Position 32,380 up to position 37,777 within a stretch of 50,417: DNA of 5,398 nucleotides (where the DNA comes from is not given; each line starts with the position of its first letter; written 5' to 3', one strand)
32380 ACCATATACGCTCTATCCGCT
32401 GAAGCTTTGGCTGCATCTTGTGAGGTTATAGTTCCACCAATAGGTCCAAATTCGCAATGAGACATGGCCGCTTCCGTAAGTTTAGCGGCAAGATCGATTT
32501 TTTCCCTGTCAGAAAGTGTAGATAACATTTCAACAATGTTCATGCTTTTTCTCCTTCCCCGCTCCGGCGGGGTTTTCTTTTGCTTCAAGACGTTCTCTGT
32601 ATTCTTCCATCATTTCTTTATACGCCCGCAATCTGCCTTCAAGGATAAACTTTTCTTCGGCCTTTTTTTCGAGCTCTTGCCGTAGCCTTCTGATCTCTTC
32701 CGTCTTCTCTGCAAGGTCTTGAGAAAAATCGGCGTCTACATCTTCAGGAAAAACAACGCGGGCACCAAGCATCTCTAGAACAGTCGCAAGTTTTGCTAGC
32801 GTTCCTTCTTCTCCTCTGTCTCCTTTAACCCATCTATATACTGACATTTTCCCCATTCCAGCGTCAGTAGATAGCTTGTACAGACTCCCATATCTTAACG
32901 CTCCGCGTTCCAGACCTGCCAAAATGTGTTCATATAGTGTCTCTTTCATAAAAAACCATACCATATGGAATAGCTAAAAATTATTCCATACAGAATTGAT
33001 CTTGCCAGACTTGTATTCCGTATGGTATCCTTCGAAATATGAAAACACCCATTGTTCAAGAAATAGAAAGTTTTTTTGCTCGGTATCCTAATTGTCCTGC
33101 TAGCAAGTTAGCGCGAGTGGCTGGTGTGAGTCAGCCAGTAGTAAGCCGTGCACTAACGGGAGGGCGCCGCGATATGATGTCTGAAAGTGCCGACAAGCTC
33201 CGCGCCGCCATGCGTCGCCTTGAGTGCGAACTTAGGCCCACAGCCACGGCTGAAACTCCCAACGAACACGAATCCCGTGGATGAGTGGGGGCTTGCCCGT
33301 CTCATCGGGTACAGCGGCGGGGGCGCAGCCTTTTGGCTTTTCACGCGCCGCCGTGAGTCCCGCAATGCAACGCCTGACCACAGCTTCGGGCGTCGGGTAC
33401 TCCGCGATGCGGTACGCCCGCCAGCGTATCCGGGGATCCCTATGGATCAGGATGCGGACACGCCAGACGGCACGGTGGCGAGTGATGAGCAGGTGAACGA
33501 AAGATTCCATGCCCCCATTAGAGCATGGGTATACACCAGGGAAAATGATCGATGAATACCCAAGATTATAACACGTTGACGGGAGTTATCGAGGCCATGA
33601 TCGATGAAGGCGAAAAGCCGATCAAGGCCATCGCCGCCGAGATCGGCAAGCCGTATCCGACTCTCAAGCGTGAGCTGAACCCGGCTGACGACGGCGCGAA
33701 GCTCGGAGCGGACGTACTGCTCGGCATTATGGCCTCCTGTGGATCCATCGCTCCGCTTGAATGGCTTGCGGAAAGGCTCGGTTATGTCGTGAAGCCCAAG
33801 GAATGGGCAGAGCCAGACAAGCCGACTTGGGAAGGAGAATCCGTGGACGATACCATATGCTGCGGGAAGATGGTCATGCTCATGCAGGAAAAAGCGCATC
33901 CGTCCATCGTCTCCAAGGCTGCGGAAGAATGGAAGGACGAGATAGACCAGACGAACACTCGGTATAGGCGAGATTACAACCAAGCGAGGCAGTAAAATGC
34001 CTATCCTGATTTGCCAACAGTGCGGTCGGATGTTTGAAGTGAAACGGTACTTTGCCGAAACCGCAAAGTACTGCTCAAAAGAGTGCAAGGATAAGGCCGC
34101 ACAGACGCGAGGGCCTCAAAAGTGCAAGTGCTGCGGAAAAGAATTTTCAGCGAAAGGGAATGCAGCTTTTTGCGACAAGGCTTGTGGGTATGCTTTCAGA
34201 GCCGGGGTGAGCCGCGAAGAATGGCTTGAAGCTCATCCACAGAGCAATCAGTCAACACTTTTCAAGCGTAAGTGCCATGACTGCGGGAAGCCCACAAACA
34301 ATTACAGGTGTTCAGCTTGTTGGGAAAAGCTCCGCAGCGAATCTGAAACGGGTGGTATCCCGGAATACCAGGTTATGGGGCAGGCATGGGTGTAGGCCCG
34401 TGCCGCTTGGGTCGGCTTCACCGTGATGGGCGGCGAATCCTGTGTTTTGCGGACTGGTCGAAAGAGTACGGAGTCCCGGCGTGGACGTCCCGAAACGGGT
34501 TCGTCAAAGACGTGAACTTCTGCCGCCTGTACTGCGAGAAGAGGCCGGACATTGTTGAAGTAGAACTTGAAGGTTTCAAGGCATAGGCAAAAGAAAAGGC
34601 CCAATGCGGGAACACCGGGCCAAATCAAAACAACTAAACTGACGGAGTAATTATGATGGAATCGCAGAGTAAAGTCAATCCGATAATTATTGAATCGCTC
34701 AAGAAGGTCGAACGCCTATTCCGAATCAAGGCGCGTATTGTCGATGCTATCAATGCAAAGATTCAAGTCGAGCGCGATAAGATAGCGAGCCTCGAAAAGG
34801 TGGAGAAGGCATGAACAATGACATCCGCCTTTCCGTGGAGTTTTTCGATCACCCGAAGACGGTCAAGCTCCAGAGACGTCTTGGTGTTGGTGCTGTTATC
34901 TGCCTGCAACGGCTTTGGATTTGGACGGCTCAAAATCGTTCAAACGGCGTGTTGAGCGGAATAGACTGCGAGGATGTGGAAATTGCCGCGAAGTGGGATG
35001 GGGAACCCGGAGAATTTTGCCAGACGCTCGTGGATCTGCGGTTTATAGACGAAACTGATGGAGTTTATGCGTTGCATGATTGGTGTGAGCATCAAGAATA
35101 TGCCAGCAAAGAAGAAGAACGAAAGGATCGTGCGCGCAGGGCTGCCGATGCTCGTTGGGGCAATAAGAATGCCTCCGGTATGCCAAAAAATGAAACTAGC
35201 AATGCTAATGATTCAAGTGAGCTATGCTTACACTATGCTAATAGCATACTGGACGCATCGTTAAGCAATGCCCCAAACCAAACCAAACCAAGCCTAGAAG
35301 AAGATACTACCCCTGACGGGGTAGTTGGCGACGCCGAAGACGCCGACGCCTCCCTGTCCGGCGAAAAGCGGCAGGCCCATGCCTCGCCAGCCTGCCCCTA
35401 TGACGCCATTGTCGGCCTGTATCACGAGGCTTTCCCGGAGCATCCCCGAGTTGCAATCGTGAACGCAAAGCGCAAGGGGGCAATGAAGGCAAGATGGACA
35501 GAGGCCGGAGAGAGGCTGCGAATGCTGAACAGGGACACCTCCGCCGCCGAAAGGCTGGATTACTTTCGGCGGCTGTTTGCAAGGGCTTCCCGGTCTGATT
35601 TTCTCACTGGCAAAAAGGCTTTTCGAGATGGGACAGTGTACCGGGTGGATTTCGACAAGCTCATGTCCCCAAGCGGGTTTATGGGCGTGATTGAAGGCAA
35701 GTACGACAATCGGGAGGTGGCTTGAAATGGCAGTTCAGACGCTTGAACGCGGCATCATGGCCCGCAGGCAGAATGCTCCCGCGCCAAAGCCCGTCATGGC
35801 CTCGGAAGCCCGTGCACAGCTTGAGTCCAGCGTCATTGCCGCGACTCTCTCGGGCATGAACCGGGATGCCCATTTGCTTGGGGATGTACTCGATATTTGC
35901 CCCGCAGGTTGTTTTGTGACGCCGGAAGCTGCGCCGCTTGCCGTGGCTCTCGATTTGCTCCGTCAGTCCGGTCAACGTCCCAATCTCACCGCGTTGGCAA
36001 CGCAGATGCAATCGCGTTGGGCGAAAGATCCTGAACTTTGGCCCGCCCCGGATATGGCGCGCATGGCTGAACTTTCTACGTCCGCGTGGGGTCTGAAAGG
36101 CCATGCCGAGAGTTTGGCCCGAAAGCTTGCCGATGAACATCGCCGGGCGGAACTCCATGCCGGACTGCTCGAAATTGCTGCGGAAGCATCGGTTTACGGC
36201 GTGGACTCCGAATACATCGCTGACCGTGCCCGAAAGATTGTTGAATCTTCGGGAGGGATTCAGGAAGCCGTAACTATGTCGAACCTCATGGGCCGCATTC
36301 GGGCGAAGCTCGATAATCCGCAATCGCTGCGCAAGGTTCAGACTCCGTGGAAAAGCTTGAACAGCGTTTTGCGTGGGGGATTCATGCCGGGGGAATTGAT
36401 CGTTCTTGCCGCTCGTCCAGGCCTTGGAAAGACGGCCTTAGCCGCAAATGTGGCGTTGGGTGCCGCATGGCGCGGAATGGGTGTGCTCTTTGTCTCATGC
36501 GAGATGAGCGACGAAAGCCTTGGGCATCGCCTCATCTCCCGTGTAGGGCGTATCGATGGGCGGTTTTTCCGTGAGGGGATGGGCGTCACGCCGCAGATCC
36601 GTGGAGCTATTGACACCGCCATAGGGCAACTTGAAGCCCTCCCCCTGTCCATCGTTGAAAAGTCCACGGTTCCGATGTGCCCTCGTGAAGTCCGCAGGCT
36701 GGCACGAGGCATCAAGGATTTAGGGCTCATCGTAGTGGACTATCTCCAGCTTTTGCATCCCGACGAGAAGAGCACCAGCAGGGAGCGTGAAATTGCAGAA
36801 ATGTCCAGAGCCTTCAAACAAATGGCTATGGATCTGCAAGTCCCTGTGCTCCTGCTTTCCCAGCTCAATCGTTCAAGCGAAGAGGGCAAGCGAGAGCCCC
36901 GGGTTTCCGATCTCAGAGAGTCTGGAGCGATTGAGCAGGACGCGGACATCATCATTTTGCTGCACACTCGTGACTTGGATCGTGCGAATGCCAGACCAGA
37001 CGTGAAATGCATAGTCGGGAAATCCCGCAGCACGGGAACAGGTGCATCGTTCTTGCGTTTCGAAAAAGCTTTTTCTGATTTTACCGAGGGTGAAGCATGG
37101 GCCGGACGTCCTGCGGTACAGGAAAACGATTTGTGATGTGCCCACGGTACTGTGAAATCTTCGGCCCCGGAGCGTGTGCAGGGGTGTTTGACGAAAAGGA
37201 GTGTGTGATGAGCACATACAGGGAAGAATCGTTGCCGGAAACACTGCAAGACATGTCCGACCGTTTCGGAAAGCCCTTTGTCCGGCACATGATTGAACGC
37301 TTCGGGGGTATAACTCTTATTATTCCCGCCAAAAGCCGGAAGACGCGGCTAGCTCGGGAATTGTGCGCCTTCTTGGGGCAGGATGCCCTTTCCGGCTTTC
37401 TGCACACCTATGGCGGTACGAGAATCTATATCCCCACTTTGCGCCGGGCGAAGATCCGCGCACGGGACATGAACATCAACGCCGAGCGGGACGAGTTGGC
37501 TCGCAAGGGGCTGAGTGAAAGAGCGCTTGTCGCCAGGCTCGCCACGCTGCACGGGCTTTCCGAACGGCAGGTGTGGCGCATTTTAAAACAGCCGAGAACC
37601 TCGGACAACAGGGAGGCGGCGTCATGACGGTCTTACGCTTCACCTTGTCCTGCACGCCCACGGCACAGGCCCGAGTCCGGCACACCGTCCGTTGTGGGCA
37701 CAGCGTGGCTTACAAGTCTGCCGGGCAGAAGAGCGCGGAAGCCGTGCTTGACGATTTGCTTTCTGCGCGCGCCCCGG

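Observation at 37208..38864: Two Mor/C-family activators and a four-copy 18-bp motif marking candidate activator-dependent late promoters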

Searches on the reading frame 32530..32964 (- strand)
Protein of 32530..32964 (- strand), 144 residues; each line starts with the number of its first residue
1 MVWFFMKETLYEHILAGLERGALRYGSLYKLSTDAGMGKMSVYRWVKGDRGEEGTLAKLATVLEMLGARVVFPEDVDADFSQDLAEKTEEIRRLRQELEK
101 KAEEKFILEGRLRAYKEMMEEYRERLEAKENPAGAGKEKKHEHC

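Call 50: search_protein_families(library=phrogs, proteins=[window:32530-32964:-], max_evalue=0.001)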
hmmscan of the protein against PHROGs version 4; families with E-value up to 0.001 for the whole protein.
window:32530-32964:- (144 aa): 2 families
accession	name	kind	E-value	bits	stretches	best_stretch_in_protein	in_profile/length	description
phrog_8369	-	other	0.00056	21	1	78-136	60-118/192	hol-like chemotaxis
phrog_4779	-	transcription regulation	0.00089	20.7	0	30-92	20-83/98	transcriptional regulator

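Call 84: search_protein_families(library=pfam, proteins=[window:32530-32964:-], max_evalue=0.01)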
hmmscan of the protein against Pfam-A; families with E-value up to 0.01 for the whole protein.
window:32530-32964:- (144 aa): 0 families

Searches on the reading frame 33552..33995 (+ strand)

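Call 50: search_protein_families(library=phrogs, proteins=[window:33552-33995:+], max_evalue=0.001)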
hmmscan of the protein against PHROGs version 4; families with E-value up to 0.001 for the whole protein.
window:33552-33995:+ (147 aa): 1 family
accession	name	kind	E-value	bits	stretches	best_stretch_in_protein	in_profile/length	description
phrog_101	-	transcription regulation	1.5e-05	25.8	1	12-83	26-97/203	CII-like transcriptional activator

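Call 84: search_protein_families(library=pfam, proteins=[window:33552-33995:+], max_evalue=0.01)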
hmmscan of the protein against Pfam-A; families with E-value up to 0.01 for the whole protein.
window:33552-33995:+ (147 aa): 2 families
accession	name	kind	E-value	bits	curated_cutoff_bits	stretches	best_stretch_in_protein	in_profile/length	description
PF06892.16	Phage_CP76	-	8.7e-09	35.8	26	1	19-90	13-86/146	Phage regulatory protein CII (CP76)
PF13936.12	HTH_38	-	0.0084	16.3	27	0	13-42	13-41/44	Helix-turn-helix domain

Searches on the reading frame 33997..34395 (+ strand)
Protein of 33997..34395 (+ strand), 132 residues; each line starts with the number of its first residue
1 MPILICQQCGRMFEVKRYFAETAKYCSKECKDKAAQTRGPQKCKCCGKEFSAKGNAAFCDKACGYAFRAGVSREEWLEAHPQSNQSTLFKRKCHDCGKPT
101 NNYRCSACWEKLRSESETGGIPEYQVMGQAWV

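Call 50: search_protein_families(library=phrogs, proteins=[window:33997-34395:+], max_evalue=0.001)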
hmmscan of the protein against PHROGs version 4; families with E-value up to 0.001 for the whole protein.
window:33997-34395:+ (132 aa): 3 families
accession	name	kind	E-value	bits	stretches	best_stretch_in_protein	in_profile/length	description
phrog_1271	-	DNA, RNA and nucleotide metabolism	6e-09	36.7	1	6-104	180-280/361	HNH endonuclease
phrog_15471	-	DNA, RNA and nucleotide metabolism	0.00062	20.7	1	3-35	102-132/183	HNH endonuclease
phrog_3794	-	unknown function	0.00072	20.1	1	3-35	8-38/50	-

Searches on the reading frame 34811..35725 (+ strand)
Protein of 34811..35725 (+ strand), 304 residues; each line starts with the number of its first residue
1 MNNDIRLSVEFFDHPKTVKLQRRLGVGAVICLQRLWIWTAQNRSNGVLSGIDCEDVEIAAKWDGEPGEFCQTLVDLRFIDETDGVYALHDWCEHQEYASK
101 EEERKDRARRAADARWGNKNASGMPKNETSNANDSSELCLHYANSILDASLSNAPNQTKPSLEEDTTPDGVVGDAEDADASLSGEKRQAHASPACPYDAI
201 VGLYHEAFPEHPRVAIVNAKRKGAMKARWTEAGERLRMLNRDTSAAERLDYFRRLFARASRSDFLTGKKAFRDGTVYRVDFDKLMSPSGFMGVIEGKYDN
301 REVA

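Call 50: search_protein_families(library=phrogs, proteins=[window:34811-35725:+], max_evalue=0.001)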
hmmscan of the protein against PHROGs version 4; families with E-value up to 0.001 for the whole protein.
window:34811-35725:+ (304 aa): 13 families
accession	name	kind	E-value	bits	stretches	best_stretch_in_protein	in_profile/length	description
phrog_5810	-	DNA, RNA and nucleotide metabolism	6.6e-25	89.2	1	160-300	130-268/268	replication initiation protein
phrog_345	-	DNA, RNA and nucleotide metabolism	5.7e-20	73.2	1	58-303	73-294/297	replication initiation O-like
phrog_9474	-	DNA, RNA and nucleotide metabolism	6.6e-20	72.8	1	6-134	5-138/288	replication initiation protein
phrog_21472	-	unknown function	1.7e-18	68.3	1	78-302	70-295/299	-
phrog_10469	-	DNA, RNA and nucleotide metabolism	1.1e-16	62.1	1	5-302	10-276/305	DnaD-like helicase loader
phrog_22470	-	DNA, RNA and nucleotide metabolism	1.4e-15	58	1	177-299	230-339/340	replication protein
phrog_19658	-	DNA, RNA and nucleotide metabolism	3.5e-12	47.4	1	191-302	159-253/283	replication initiation protein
phrog_3926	-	DNA, RNA and nucleotide metabolism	7.1e-12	46.6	1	5-126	7-123/312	replication initiation protein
phrog_1882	-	unknown function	5.8e-08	33.9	1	4-142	3-123/259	-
phrog_24933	-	unknown function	7.4e-08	33.3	1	185-301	11-127/127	-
phrog_2447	-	DNA, RNA and nucleotide metabolism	0.00026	22.1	1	68-259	58-237/295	replication initiation protein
phrog_9773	-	DNA, RNA and nucleotide metabolism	0.0008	20.2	0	143-297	139-286/288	replication initiation O-like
phrog_2509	-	DNA, RNA and nucleotide metabolism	0.0008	20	0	5-130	6-139/277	replication initiation protein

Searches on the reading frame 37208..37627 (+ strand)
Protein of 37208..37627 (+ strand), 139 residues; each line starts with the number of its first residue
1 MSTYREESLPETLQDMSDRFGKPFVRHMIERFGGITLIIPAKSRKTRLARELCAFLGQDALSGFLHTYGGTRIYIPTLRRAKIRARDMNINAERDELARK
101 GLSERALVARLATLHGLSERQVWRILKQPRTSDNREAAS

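Call 7: search_protein_families(library=pfam, proteins=[window:37208-37627:+], max_evalue=0.01)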
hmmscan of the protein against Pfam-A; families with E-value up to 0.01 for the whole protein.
window:37208-37627:+ (139 aa): 3 families
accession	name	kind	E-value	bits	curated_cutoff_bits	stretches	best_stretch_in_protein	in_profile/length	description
PF08765.17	Mor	-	1.9e-10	41.1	24.9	1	47-134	22-100/107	Mor transcription activator family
PF13542.12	HTH_Tnp_ISL3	-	0.0019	18.1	27.4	0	108-127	29-48/51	Helix-turn-helix domain of transposase family ISL3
PF13384.12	HTH_23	-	0.0054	17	24.6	0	106-129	18-41/50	Homeodomain-like domain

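Call 20: find_homologous_proteins(query=window:37208-37627:+)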
Query window:37208-37627:+ (139 aa): 22 proteins with E <= 0.001 among 63 candidates.
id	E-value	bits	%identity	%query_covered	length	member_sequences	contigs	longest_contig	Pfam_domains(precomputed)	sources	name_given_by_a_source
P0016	2.9e-81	288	97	100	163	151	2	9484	PF08765.18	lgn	-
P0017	1.2e-79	282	96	99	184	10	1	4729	PF08765.18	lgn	-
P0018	1.9e-78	279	95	100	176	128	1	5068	PF08765.18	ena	-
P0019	1.6e-76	272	95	99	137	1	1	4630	PF08765.18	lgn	-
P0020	7.1e-62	225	96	81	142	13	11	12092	PF08765.18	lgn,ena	-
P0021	4.5e-58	213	72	99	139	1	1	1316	PF08765.18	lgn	-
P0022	2.9e-56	207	74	98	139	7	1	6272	PF08765.18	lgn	-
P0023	3.7e-55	203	73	96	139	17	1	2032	PF08765.18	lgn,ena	-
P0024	3.9e-54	200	74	98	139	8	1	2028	PF08765.18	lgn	-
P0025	4.1e-51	190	69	100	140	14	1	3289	PF08765.18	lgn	-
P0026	4.6e-49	184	68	96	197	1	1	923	PF08765.18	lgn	-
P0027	1.6e-44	169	93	62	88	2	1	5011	-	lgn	-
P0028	1.9e-39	152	58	100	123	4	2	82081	-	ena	-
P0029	8.7e-39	150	97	55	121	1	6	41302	PF08765.18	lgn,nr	nr:MAG TPA: Mor transcription activator family [Caudoviricetes sp.]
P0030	3.0e-36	142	86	63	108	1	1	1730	PF08765.18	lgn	-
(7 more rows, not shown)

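Call 26: search_solved_structures(query=A3, max_evalue=10, show_alignments=2)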
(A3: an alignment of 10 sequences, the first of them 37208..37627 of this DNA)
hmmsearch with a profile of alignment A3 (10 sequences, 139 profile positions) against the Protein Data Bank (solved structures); distinct sequences matched with E-value up to 10: 4.
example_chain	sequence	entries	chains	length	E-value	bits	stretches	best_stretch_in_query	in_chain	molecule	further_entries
1d9x_A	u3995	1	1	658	0.0059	19.7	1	25-112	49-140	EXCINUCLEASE UVRABC COMPONENT UVRB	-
1zrj_A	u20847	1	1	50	0.12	15.4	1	85-115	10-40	E1B-55kDa-associated protein 5 isoform c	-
9ga3_E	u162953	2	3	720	0.23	14.6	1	26-97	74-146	UvrABC system protein B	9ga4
8a22_Xa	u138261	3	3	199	0.41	13.8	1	71-123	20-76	mL120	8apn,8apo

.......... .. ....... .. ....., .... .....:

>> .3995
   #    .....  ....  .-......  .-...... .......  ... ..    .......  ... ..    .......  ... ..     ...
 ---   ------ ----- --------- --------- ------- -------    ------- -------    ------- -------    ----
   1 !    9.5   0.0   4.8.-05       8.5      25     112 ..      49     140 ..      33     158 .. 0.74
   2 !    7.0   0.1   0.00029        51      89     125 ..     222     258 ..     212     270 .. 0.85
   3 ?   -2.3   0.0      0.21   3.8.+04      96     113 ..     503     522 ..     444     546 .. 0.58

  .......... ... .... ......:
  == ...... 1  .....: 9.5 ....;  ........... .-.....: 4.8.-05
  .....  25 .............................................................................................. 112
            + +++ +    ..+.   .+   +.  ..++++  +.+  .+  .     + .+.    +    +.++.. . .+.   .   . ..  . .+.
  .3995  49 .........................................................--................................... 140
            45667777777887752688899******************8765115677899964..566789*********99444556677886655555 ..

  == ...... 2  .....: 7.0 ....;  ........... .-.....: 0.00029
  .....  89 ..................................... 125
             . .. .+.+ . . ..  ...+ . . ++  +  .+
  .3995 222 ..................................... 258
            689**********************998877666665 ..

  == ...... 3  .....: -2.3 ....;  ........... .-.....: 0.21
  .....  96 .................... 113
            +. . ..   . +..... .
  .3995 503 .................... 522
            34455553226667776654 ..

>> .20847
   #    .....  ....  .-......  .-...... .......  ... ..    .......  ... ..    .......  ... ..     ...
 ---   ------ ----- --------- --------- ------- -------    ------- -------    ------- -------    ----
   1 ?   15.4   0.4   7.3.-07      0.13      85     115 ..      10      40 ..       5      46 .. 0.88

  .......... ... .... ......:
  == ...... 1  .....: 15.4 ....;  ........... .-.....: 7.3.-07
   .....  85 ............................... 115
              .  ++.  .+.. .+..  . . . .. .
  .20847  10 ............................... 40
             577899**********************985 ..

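Call 98: search_dna_similar(query=window:37208-37624:+, collection=phages, mode=protein, max_evalue=0.001, max_rows=25)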
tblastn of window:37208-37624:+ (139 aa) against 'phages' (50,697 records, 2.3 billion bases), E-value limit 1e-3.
Records with a match: 134; places in all: 134; records where one place covers at least 80% of the query: 133.
Best place of each record, by identity: <60% 134.
By first word of the organism name: Pseudomonas 120; Ralstonia 6; Rhodobacter 3; Klebsiella 2; Mannheimia 2; Bacteriophage 1.
By host as written in the record: Pseudomonas aeruginosa 35; Pseudomonas aeruginosa PA14 32; - 31; Ralstonia solanacearum 5; Pseudomonas aeruginosa clinical isolate 2; Pseudomonas aeruginosa PAS429 2; Pseudomonas aeruginosa YMC12/01/R24 2; Pseudomonas aeruginosa YMC12/01/R960 2; and 20 more.
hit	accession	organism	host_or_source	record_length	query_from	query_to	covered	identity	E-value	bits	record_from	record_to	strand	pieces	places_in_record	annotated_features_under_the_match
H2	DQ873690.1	Pseudomonas phage MP22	Pseudomonas aeruignosa PA14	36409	6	129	89%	33.1%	1e-10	64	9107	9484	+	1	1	orf19: putative integral membrane protein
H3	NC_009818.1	Pseudomonas phage MP22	Pseudomonas aeruginosa UCBPP-PA14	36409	6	129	89%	33.1%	1e-10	64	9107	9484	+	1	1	orf19: late transcriptional activator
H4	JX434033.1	Pseudomonas phage JBD88a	-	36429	6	129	89%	33.1%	1e-10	64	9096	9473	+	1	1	hypothetical protein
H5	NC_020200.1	Pseudomonas phage JBD88a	-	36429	6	129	89%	33.1%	1e-10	64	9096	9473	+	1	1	late transcriptional activator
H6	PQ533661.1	Pseudomonas phage Paws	Pseudomonas aeruginosa PA14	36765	6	129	89%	33.1%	1e-10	64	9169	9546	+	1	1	putative transcriptional regulator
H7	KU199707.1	Pseudomonas phage JBD16C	Pseudomonas aeruginosa PA14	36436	6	129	89%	33.1%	1e-10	63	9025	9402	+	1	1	none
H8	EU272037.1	Pseudomonas phage MP38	Pseudomonas aeruginosa PA14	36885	6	129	89%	32.3%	1e-10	63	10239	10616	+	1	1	ORF19: putative integral membrane protein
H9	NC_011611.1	Pseudomonas phage MP38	Pseudomonas aeruginosa PA14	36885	6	129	89%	32.3%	1e-10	63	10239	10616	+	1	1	ORF19: late transcriptional activator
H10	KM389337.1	Pseudomonas phage JBD58a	-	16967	6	129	89%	32.3%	2e-10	63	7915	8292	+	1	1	record has no annotation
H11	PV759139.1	Pseudomonas phage vB_Pae_LMQSRe25-1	Pseudomonas aeruginosa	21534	6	129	89%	32.3%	2e-10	63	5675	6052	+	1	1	hypothetical protein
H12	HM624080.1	Pseudomonas phage PA1/KOR/2010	Pseudomonas aeruginosa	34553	6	129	89%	32.3%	2e-10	63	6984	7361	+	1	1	putative integral membrane protein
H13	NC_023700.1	Pseudomonas phage PA1/KOR/2010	Pseudomonas aeruginosa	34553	6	129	89%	32.3%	2e-10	63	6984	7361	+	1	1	late transcriptional activator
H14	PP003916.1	Pseudomonas phage vB_Pae_U4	Pseudomonas aeruginosa ST773 ...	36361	6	129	89%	32.3%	2e-10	63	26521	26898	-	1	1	late transcriptional activator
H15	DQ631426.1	Pseudomonas phage DMS3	-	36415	6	129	89%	32.3%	2e-10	63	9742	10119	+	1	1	putative integral membrane protein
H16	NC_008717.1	Pseudomonas phage DMS3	Pseudomonas aeruginosa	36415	6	129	89%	32.3%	2e-10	63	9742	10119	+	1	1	late transcriptional activator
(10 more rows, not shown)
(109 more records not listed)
